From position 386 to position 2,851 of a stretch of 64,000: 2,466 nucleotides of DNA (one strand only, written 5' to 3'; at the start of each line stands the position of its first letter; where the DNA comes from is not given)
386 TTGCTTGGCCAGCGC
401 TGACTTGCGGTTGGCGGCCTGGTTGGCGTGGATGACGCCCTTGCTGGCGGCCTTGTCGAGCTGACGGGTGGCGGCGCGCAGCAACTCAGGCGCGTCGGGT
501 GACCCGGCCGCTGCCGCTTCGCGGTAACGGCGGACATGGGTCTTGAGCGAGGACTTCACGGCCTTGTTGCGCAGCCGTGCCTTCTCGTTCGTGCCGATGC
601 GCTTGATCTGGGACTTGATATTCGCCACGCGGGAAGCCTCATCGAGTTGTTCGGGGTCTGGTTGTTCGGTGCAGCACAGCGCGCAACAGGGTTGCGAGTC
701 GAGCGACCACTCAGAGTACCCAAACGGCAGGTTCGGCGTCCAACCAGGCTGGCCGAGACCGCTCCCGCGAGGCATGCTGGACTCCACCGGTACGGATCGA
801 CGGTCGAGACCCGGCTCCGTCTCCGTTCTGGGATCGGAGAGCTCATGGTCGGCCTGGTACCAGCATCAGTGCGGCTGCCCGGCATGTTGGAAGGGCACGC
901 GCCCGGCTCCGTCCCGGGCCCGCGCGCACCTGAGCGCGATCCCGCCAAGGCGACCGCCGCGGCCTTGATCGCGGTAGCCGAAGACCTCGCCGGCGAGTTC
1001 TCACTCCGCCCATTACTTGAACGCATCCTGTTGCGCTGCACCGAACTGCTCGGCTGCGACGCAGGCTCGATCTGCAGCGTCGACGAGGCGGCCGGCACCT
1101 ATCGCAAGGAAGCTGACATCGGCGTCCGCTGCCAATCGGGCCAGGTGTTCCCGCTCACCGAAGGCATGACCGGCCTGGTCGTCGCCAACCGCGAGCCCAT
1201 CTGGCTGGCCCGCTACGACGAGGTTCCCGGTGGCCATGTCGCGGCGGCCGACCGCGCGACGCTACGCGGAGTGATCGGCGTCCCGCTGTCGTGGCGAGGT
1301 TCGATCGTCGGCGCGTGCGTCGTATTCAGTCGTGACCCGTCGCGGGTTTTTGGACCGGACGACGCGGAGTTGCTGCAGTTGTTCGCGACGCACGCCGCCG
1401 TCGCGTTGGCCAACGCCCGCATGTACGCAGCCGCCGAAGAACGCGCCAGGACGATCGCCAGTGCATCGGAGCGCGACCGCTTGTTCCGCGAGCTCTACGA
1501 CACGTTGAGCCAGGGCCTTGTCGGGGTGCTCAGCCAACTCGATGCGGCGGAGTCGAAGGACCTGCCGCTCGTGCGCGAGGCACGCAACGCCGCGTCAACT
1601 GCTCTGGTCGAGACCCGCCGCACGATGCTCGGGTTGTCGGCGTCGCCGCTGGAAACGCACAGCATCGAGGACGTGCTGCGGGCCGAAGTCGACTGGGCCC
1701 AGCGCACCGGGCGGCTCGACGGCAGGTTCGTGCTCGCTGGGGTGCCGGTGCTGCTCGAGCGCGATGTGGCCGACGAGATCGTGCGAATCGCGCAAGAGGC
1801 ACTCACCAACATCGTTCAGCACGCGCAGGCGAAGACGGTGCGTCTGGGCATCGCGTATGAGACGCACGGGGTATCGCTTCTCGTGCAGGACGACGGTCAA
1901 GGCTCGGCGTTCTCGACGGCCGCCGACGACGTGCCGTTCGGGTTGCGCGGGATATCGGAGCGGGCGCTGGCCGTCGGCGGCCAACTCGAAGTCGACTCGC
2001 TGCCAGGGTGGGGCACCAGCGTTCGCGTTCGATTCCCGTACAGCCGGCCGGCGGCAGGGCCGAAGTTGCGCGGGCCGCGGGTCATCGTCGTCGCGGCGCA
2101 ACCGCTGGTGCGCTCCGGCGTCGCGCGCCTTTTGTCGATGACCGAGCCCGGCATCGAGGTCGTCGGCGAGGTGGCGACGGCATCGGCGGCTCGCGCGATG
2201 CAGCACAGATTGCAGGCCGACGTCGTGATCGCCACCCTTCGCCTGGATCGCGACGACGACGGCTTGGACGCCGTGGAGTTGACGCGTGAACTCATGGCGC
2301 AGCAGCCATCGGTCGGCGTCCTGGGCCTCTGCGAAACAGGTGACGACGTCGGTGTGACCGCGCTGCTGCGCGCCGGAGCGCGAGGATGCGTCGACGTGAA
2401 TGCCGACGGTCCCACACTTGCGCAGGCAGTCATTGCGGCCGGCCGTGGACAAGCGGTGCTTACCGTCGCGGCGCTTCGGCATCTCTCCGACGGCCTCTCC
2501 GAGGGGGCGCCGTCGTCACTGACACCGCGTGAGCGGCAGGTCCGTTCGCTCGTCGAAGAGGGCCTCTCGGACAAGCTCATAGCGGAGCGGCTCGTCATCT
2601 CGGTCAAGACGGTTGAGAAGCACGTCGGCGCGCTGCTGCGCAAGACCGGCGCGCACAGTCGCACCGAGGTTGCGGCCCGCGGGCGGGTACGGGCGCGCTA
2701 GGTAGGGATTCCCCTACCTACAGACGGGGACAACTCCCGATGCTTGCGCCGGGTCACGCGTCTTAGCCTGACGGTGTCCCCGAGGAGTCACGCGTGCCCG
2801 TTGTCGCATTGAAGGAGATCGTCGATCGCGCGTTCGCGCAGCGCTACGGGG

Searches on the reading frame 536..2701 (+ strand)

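Call 64: search_protein_families(library=pfam, proteins=[window:536-2701:+], max_evalue=0.00001)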
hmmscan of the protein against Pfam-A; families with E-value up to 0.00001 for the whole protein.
window:536-2701:+ (721 aa): 7 families
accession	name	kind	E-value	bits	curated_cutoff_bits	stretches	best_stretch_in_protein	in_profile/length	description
PF00196.25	GerE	-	4.4e-14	52.3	23.5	1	660-713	1-54/57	Bacterial regulatory proteins, luxR family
PF13185.12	GAF_2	-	8.2e-14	52.4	28.6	1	158-291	5-135/136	GAF domain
PF01590.32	GAF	-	4.6e-11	43.8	22.4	1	157-291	2-133/133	GAF domain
PF02518.31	HATPase_c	-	1.2e-07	32.5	26.4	1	412-502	3-109/111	Histidine kinase-, DNA gyrase B-, and HSP90-like ATPase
PF00072.30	Response_reg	-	4.2e-07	30.5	30.2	1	516-630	1-108/111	Response regulator receiver domain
PF13581.12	HATPase_c_2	-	1.1e-06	29.2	27.4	1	405-458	22-79/127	Histidine kinase-like ATPase domain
PF07730.19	HisKA_3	-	6.9e-06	27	24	1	312-368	1-64/68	Histidine kinase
